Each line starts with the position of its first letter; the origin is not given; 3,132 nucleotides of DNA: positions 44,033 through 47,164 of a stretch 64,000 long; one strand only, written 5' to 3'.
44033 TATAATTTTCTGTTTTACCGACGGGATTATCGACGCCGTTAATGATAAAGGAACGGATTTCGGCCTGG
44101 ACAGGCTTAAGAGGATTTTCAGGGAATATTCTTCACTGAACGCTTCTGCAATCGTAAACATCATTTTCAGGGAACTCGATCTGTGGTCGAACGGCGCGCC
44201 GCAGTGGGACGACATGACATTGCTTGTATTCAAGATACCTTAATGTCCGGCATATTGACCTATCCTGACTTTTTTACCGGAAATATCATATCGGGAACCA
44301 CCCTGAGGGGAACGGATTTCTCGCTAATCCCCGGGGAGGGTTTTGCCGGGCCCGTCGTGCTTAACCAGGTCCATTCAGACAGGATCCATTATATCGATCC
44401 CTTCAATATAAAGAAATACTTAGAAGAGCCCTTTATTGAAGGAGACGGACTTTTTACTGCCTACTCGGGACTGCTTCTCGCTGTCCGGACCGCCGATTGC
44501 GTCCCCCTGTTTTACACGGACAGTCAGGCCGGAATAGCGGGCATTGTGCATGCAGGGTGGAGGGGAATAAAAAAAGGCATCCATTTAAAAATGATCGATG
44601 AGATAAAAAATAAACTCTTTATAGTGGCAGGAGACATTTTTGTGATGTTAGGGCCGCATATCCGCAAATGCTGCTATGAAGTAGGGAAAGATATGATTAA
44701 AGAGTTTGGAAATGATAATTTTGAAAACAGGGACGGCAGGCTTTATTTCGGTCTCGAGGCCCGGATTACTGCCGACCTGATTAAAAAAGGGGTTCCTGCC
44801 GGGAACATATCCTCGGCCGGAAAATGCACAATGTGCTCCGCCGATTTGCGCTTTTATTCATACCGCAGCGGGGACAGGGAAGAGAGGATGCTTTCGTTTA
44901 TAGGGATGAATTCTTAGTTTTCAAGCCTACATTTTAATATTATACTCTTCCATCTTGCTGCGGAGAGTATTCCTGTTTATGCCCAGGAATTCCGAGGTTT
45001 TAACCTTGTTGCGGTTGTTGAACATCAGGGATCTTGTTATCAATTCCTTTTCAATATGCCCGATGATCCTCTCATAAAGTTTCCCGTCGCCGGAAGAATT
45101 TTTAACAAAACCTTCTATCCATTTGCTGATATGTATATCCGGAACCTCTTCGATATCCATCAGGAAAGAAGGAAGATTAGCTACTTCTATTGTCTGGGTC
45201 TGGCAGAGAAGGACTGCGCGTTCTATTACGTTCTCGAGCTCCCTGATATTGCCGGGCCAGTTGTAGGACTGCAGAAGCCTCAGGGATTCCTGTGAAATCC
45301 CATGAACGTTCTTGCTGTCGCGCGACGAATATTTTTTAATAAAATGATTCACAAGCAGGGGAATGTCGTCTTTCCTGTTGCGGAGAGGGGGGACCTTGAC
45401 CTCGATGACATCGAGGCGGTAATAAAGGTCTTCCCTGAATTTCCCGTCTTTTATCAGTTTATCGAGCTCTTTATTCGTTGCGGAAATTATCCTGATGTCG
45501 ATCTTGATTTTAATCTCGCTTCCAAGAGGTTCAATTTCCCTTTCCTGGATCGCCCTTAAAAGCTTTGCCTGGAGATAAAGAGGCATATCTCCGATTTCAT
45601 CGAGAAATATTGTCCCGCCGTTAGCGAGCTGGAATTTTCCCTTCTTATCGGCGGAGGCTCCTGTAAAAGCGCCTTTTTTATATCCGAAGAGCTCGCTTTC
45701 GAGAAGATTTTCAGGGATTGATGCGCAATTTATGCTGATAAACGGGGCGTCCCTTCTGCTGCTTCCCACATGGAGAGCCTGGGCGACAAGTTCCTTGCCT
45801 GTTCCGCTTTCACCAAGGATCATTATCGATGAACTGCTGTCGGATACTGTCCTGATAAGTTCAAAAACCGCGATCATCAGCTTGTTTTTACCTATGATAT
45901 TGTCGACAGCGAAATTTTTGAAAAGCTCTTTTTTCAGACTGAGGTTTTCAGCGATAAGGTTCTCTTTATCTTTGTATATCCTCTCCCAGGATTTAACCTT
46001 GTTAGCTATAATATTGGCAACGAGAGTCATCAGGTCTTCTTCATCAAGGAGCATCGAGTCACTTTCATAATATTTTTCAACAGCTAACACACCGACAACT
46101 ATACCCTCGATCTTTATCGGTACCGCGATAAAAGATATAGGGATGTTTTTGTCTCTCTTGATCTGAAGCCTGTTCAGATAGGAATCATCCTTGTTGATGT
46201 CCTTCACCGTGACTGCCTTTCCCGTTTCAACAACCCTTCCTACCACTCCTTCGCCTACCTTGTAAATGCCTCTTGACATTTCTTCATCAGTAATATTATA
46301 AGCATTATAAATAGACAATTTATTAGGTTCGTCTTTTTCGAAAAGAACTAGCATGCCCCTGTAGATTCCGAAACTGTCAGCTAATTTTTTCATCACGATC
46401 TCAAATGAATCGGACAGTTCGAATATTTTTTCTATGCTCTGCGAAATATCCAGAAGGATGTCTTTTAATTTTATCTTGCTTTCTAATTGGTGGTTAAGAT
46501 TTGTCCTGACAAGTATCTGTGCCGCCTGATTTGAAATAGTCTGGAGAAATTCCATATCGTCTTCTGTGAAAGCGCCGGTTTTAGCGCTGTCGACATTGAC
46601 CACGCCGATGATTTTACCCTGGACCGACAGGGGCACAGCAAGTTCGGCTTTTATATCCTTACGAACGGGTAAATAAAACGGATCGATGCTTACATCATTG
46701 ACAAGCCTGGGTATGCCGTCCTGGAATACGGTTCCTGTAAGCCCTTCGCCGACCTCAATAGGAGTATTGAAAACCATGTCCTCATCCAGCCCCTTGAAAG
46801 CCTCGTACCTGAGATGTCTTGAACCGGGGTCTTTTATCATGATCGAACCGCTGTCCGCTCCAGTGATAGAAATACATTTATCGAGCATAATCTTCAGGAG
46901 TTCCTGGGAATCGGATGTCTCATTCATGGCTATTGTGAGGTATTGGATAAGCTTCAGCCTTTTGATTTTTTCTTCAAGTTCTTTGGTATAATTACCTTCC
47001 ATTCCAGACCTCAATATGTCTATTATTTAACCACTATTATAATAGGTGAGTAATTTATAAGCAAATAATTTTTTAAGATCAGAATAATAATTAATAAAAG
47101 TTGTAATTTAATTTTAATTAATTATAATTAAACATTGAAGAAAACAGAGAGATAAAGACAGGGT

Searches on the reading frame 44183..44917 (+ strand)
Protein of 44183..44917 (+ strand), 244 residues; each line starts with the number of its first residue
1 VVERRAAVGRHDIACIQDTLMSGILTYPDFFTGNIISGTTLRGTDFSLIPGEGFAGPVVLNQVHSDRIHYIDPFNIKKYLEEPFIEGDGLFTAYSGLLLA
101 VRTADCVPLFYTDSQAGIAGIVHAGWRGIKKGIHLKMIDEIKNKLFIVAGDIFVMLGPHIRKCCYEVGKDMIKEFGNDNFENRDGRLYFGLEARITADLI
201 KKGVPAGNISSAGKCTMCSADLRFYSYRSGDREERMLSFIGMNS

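Call 23: search_protein_families(library=pfam, proteins=[window:44183-44917:+], max_evalue=0.001)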
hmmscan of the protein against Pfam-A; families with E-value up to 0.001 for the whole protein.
window:44183-44917:+ (244 aa): 1 family
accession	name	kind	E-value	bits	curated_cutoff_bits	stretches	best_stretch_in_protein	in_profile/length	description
PF02578.20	Cu-oxidase_4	-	3.7e-45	154.6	22.9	1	58-240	47-237/238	Multi-copper polyphenol oxidoreductase laccase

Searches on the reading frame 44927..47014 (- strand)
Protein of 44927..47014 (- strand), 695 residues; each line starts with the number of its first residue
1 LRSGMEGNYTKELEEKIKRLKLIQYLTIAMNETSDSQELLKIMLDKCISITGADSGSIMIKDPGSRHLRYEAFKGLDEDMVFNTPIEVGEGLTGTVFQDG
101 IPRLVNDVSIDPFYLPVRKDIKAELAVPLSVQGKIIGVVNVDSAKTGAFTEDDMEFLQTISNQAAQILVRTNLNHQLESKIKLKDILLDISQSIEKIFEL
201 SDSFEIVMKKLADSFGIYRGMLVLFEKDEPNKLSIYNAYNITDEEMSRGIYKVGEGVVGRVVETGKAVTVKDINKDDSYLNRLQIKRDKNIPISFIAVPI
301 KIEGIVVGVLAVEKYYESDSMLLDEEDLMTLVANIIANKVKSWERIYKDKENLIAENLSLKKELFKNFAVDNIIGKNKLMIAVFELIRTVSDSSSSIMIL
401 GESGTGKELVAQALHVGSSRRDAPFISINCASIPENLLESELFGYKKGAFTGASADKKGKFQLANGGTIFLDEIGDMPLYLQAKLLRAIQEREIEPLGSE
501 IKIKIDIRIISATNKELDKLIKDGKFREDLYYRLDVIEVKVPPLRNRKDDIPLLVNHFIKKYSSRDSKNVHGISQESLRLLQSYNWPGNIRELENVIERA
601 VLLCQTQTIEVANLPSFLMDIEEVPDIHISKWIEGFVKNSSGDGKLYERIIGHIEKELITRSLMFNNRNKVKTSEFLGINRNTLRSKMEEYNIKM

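Call 23: search_protein_families(library=pfam, proteins=[window:44927-47014:-], max_evalue=0.001)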
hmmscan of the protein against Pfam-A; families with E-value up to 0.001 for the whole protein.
window:44927-47014:- (695 aa): 8 families
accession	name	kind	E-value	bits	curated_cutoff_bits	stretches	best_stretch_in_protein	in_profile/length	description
PF00158.32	Sigma54_activat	-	3.7e-71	238.7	20.2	1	373-539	1-167/168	Sigma-54 interaction domain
PF13185.12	GAF_2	-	1.8e-33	116.1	28.6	2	34-168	2-135/136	GAF domain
PF01590.32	GAF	-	1e-32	113.9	22.4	2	36-167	2-132/133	GAF domain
PF25601.1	AAA_lid_14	-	7.1e-29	99.9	27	1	545-620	1-76/87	AAA+ ATPase lid domain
PF14532.12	Sigma54_activ_2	-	1.4e-21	77.6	25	1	374-544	1-138/138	Sigma-54 interaction domain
PF13492.12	GAF_3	-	1e-12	49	27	1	36-166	2-125/129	GAF domain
PF02954.25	HTH_8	-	2.3e-06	27.6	22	1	654-691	5-42/42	Bacterial regulatory protein, Fis family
PF07728.20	AAA_5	-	1.6e-05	25.3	22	1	397-515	2-123/139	AAA domain (dynein-related subfamily)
